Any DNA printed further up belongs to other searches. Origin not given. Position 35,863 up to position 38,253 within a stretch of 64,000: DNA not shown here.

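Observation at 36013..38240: TPR-fused SAM methyltransferase lies antisense between fliD and fliS and is wired into the sigma54 flagellar cascade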

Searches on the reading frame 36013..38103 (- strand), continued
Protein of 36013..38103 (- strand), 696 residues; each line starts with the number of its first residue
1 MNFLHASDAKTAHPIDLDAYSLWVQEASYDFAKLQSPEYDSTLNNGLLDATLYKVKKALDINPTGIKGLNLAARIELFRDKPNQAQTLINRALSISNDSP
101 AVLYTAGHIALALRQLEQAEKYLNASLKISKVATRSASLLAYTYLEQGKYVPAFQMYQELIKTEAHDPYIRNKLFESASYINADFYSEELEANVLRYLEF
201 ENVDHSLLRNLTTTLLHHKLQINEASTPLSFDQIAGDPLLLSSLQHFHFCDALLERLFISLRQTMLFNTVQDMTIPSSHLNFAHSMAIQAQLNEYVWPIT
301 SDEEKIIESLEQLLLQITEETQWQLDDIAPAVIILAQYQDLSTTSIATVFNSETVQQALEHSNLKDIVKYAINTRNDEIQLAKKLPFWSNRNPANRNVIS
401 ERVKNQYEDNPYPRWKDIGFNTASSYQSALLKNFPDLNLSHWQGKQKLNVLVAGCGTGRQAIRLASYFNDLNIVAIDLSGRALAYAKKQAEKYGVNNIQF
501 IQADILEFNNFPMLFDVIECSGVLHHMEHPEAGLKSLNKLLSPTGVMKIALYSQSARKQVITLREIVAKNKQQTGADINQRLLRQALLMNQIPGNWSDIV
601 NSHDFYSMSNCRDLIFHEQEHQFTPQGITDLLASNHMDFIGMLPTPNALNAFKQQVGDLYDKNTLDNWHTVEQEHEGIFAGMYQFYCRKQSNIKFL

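Call 58: search_protein_families(library=pfam, proteins=[L051:5107-6711:+, L051:12375-13250:+, L051:13251-13850:+, L037:5081-7285:+, L037:8392-9027:+, L037:11363-12076:-, L062:8177-9739:+, L062:7239-8162:+, L075:11902-14370:-, L075:8721-9689:-], max_evalue=0.00001)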
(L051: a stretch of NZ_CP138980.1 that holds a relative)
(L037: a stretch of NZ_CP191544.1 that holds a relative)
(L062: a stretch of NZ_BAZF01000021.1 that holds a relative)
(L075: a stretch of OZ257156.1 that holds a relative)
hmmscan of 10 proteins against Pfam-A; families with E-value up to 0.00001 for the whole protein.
L051:5107-6711:+ (534 aa): 10 families
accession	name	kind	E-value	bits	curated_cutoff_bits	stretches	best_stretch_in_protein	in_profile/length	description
PF13431.12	TPR_17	-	2.4e-28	96.5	24.4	0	206-234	3-31/34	Tetratricopeptide repeat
PF07719.23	TPR_2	-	2.8e-28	96.1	27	0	149-181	2-34/34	Tetratricopeptide repeat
PF00515.34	TPR_1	-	7.1e-28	95.7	27.8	2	148-181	1-34/34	Tetratricopeptide repeat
PF13181.12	TPR_8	-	1.3e-23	81.5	25.7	0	150-181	3-34/34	Tetratricopeptide repeat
PF13414.12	TPR_11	-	5e-19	68.1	26.8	0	161-196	7-42/42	TPR repeat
PF14559.12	TPR_19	-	1.1e-10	42.1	25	0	105-134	16-45/68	Tetratricopeptide repeat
PF13374.12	TPR_10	-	5.1e-08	33.1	27.5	0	152-177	6-31/42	Tetratricopeptide repeat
PF13424.12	TPR_12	-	6.4e-08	33.1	30.1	0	148-211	3-74/77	Tetratricopeptide repeat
PF13432.12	TPR_16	-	2.5e-07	31.4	32.7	0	154-216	3-65/65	Tetratricopeptide repeat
PF23914.1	TPR_CcmH_CycH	-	9.5e-06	26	42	0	130-240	32-145/158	Cytochrome c-type biogenesis protein H TPR domain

L051:12375-13250:+ (291 aa): 18 families
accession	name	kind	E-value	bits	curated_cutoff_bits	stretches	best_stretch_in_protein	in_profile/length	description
PF00515.34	TPR_1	-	1.8e-45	151.4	27.8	4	215-247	1-33/34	Tetratricopeptide repeat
PF07719.23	TPR_2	-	5e-45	148.3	27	3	215-247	1-33/34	Tetratricopeptide repeat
PF13181.12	TPR_8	-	2.1e-39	130.7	25.7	2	113-145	1-33/34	Tetratricopeptide repeat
PF13414.12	TPR_11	-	1.3e-38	130.8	26.8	5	120-161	1-42/42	TPR repeat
PF13431.12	TPR_17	-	5.2e-35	117.2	24.4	2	135-167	1-33/34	Tetratricopeptide repeat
PF13432.12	TPR_16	-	2.5e-33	114.6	32.7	2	119-178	3-62/65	Tetratricopeptide repeat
PF13176.12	TPR_7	-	2e-22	77.7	27.9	0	115-146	1-34/36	Tetratricopeptide repeat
PF13424.12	TPR_12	-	7e-22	77.9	30.1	2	83-143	7-75/77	Tetratricopeptide repeat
PF13374.12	TPR_10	-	1.1e-19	70.2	27.5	0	117-141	6-30/42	Tetratricopeptide repeat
PF13428.12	TPR_14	-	3.9e-19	67.7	23.5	0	115-155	3-43/44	Tetratricopeptide repeat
PF14559.12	TPR_19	-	1.4e-15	57.8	25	0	125-167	3-45/68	Tetratricopeptide repeat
PF12895.13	ANAPC3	-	5.6e-11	43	27.2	0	161-241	3-82/82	Anaphase-promoting complex, cyclosome, subunit 3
PF13174.12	TPR_6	-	1.1e-10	41.9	26.3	0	216-243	1-28/33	Tetratricopeptide repeat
PF24575.1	TPR_Slam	-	1.9e-10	41.6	35.2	0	86-123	54-91/104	Surface lipoprotein assembly modifier, N-terminal TPR repeats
PF17874.7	TPR_MalT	-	9.9e-09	35.3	45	0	184-251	83-158/336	MalT-like TPR region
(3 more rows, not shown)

L051:13251-13850:+ (199 aa): 1 family
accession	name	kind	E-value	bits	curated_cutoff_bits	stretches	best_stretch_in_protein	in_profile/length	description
PF13640.12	2OG-FeII_Oxy_3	-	1.4e-11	45.6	27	1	109-196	2-98/98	2OG-Fe(II) oxygenase superfamily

L037:5081-7285:+ (734 aa): 4 families
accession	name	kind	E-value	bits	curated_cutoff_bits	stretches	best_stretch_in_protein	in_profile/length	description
PF01274.28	MS_TIM-barrel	-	3e-62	210.3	26.4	1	346-586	2-246/248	Malate synthase, TIM barrel domain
PF20658.2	MSG_insertion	-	5.8e-26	90.9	24.8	1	164-244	1-76/76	Malate synthase G, alpha-beta insertion domain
PF20659.2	MS_C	-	1.9e-24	86.8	23.1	1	600-695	2-99/118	Malate synthase, C-terminal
PF20656.2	MS_N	-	1.1e-14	54.1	23.5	1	22-77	4-59/64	Malate synthase, N-terminal domain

L037:8392-9027:+ (211 aa): 1 family
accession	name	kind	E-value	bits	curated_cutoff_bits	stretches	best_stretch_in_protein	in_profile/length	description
PF03458.18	Gly_transporter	-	2.5e-46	155.8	23.5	2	8-83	1-77/78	Glycine transporter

L037:11363-12076:- (237 aa): 2 families
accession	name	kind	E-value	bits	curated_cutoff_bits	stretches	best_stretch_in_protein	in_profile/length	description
PF07702.18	UTRA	-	1.4e-27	96.7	23.8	1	94-232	2-140/141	UTRA domain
PF00392.27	GntR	-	2.1e-19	69.3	27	1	11-72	3-64/64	Bacterial regulatory proteins, gntR family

L062:8177-9739:+ (520 aa): 0 families

L062:7239-8162:+ (307 aa): 2 families
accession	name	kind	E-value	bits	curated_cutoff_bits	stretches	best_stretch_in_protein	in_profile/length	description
PF00990.26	GGDEF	-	4.4e-48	163.5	23.8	1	143-300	2-161/161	Diguanylate cyclase, GGDEF domain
PF00072.30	Response_reg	-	5.2e-26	91.4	30.2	1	6-119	2-111/111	Response regulator receiver domain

L075:11902-14370:- (822 aa): 0 families

L075:8721-9689:- (322 aa): 2 families
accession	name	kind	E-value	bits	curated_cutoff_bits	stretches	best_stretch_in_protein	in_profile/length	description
PF00034.26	Cytochrom_C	-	7.4e-16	59.7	21.3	2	223-314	2-89/90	Cytochrome c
PF13442.11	Cytochrome_CBB3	-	1.1e-14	55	27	2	75-170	2-68/68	Cytochrome C oxidase, cbb3-type, subunit III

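Call 65: search_protein_families(library=pfam, proteins=[L015:11964-12953:-, L015:13296-13976:-, L015:13973-14980:-, L015:14967-15440:-, L015:15434-16480:-, L015:16494-17534:-, L034:11691-12683:+, L034:12723-13793:+, L050:12169-13800:-, L050:14936-16009:+], max_evalue=0.00001)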
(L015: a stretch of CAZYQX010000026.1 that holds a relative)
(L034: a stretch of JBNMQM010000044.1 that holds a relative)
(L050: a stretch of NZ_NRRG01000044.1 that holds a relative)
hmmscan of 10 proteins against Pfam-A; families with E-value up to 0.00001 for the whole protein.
L015:11964-12953:- (329 aa): 1 family
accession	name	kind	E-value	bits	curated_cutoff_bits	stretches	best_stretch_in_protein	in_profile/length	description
PF02585.22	PIG-L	-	3.7e-27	95.8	28.2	1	112-234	1-129/129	GlcNAc-PI de-N-acetylase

L015:13296-13976:- (226 aa): 1 family
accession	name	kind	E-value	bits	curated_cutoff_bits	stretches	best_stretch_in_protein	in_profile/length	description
PF08889.16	WbqC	-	6.5e-72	242.3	21.3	1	7-218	1-213/218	WbqC-like protein family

L015:13973-14980:- (335 aa): 1 family
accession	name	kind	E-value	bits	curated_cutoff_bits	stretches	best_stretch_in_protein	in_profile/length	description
PF01041.23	DegT_DnrJ_EryC1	-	2.9e-52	178.5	19.8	2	135-331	139-359/360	DegT/DnrJ/EryC1/StrS aminotransferase family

L015:14967-15440:- (157 aa): 1 family
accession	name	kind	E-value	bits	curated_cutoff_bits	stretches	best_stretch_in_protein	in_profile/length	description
PF00132.30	Hexapep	-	1.2e-09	37.9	27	0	91-123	2-34/36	Bacterial transferase hexapeptide (six repeats)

L015:15434-16480:- (348 aa): 2 families
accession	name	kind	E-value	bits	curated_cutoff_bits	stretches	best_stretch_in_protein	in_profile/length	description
PF03102.20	NeuB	-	3.6e-73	246.4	22.1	1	35-273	1-239/241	NeuB family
PF08666.17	SAF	-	2.4e-10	41.2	21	1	289-346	1-62/63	SAF domain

L015:16494-17534:- (346 aa): 0 families

L034:11691-12683:+ (330 aa): 1 family
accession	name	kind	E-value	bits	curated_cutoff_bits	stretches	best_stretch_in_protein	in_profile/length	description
PF00027.35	cNMP_binding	-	3.5e-25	88.2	27.5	1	155-237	3-86/89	Cyclic nucleotide-binding domain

L034:12723-13793:+ (356 aa): 1 family
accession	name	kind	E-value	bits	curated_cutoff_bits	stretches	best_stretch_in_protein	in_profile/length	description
PF11017.14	DUF2855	-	1.3e-102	344.5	30.9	1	38-345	1-334/335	Protein of unknown function (DUF2855)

L050:12169-13800:- (543 aa): 2 families
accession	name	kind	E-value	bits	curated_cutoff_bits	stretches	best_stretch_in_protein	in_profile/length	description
PF09820.16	AAA-ATPase_like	-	9.3e-64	215.4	26.1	1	36-232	1-201/201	Predicted AAA-ATPase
PF08011.17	PDDEXK_9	-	5.2e-20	71.8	25.5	1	445-535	2-102/105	PD-(D/E)XK nuclease superfamily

L050:14936-16009:+ (357 aa): 9 families
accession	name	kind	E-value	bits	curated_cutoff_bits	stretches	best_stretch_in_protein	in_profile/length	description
PF02719.21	Polysacc_synt_2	-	4.1e-99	331.9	20.2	1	28-302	1-291/293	Polysaccharide biosynthesis protein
PF01370.27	Epimerase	-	3.5e-25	89.2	20.9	1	28-246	1-236/240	NAD dependent epimerase/dehydratase family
PF01073.25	3Beta_HSD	-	1.2e-16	61.1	22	1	30-156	2-122/280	3-beta hydroxysteroid dehydrogenase/isomerase family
PF16363.11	GDP_Man_Dehyd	-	4.5e-15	56.4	27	1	29-152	1-131/332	GDP-mannose 4,6 dehydratase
PF13460.12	NAD_binding_10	-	3.8e-11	43.6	27.2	1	32-191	1-144/184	NAD(P)H-binding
PF07993.18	NAD_binding_4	-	8.7e-11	41.9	20.1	1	30-152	1-138/258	Male sterility protein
PF04321.23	RmlD_sub_bind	-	8.9e-10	38.5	27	1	27-198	2-156/287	RmlD substrate binding domain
PF05368.20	NmrA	-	2e-07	31.4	27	1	25-146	2-103/298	NmrA-like family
PF08659.16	KR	-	7.5e-06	26.4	22.6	0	27-146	2-132/180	KR domain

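Call 68: search_protein_families(library=pfam, proteins=[L011:11939-13060:-, L011:13668-15191:+, L011:15188-16225:+, L011:16502-18472:+, L011:18665-21394:+, L012:12575-15169:-, L012:15166-16212:-, L012:16209-18557:-, L012:18558-20831:-, L023:12118-13473:+], max_evalue=0.00001)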
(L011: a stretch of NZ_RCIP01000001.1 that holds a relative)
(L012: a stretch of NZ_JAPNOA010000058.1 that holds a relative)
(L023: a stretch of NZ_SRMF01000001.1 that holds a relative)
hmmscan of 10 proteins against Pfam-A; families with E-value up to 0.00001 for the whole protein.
L011:11939-13060:- (373 aa): 5 families
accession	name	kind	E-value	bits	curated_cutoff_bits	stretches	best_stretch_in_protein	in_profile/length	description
PF00924.24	MS_channel_2nd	-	9.7e-23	80.5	20.2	1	187-256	1-68/68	Mechanosensitive ion channel, beta-domain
PF21082.3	MS_channel_3rd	-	1.4e-13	51.5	21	1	265-349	4-88/88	Mechanosensitive ion channel MscS, C-terminal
PF21088.3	MS_channel_1st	-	9.1e-08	32.4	23.1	1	147-186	3-42/42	Mechanosensitive ion channel, transmembrane helices 2/3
PF24956.1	Msl2-3_C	-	1.2e-07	32.2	29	1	261-342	2-86/87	Mechanosensitive ion channel protein 2/3 C-terminal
PF25237.1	MSL2_3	-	3.8e-07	31.2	34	1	97-185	42-129/130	Mechanosensitive channel protein 2/3 domain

L011:13668-15191:+ (507 aa): 2 families
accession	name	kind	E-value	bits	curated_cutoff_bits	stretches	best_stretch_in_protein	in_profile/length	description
PF00211.25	Guanylate_cyc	-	1.1e-25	90.7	21.9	1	297-467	8-172/183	Adenylate and Guanylate cyclase catalytic domain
PF00672.30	HAMP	-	4.5e-09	36.9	25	1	210-261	2-53/53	HAMP domain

L011:15188-16225:+ (345 aa): 3 families
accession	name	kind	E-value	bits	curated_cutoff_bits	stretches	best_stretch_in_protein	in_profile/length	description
PF13428.12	TPR_14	-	2e-09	37.6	23.5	0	77-112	3-38/44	Tetratricopeptide repeat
PF07719.23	TPR_2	-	6.3e-08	32.6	27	0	292-323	3-34/34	Tetratricopeptide repeat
PF13414.12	TPR_11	-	4.4e-06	26.7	26.8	0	297-327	1-31/42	TPR repeat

L011:16502-18472:+ (656 aa): 3 families
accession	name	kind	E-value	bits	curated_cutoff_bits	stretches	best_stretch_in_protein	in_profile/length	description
PF00773.25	RNB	-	2.5e-84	283.8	29.3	1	208-526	1-324/326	RNB domain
PF17876.7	CSD2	-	4e-14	52.9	26.2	1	121-186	10-74/74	Cold shock domain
PF08206.17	OB_RNB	-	8.9e-11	41.8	24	1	37-82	1-47/58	Ribonuclease B OB domain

L011:18665-21394:+ (909 aa): 3 families
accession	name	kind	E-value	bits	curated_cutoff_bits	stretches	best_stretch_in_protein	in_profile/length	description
PF06434.19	Aconitase_2_N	-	2.8e-97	324.7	27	1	214-426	1-204/204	Aconitate hydratase 2 N-terminus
PF11791.14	Aconitase_B_N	-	1.8e-68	229.8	25.8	1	50-202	1-153/153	Aconitate B N-terminal domain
PF00330.25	Aconitase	-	7.4e-44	150.9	28.7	2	742-862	337-463/463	Aconitase family (aconitate hydratase)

L012:12575-15169:- (864 aa): 1 family
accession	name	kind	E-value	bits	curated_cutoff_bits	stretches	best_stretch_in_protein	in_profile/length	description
PF05420.17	BCSC_C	-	5.2e-46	157.8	23.5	1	516-844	1-335/336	Cellulose synthase operon protein C C-terminus (BCSC_C)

L012:15166-16212:- (348 aa): 1 family
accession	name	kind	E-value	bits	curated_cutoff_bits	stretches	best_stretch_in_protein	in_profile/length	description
PF01270.23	Glyco_hydro_8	-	9.3e-68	229.2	24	1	15-342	12-339/341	Glycosyl hydrolases family 8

L012:16209-18557:- (782 aa): 1 family
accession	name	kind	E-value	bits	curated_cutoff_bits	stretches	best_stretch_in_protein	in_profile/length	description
PF03170.19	BcsB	-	1e-73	249.2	21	1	53-603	7-534/606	Bacterial cellulose synthase subunit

L012:18558-20831:- (757 aa): 6 families
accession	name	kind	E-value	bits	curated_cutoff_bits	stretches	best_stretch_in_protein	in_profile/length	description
PF13632.12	Glyco_trans_2_3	-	1.7e-22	80.6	27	1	254-469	1-190/198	Glycosyl transferase family group 2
PF00535.33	Glycos_transf_2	-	9.1e-21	74.9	23.3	1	216-345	39-167/168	Glycosyl transferase family 2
PF13641.12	Glyco_tranf_2_3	-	2.5e-18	67.4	27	1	153-399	1-230/230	Glycosyltransferase like family 2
PF03552.20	Cellulose_synt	-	1.3e-16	60.8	24.7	1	343-476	413-550/722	Cellulose synthase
PF13506.12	Glyco_transf_21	-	1.1e-11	45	21.7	1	238-397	17-173/174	Glycosyl transferase family 21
PF07238.19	PilZ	-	8.4e-07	29.7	22.5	1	591-698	1-101/102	PilZ domain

L023:12118-13473:+ (451 aa): 1 family
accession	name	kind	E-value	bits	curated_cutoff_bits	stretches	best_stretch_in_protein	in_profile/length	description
PF05987.18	DUF898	-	3.7e-102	342.3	28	1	126-444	3-336/336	Bacterial protein of unknown function (DUF898)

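Call 75: search_protein_representatives(protein=window:36013-38103:-)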
Query: 696 residues. Proteins with E-value up to 0.001 (for the whole library): 11199; up to 1e-10: 4755; up to 1e-30: 2916. The best 150 are listed.
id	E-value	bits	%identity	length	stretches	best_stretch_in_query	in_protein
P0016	0.0e+00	1136.1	73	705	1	1-696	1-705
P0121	1.4e-140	486.3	41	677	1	56-691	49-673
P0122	3.0e-134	465.3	39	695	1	55-689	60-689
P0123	1.0e-123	430.5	29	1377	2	142-690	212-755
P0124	1.7e-117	409.9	36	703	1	58-691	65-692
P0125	3.4e-117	408.9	41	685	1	41-690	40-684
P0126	5.3e-117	408.3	35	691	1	56-690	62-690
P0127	6.6e-116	404.7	36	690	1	28-692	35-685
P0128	2.7e-114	399.4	36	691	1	59-689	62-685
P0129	2.3e-112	393.0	36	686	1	57-689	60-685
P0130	1.0e-109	384.3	37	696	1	44-692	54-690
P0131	2.8e-108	379.5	35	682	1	67-690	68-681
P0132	4.3e-108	378.9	36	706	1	56-690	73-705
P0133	7.5e-108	378.1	35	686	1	61-689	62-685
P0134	5.9e-104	365.2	35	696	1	59-689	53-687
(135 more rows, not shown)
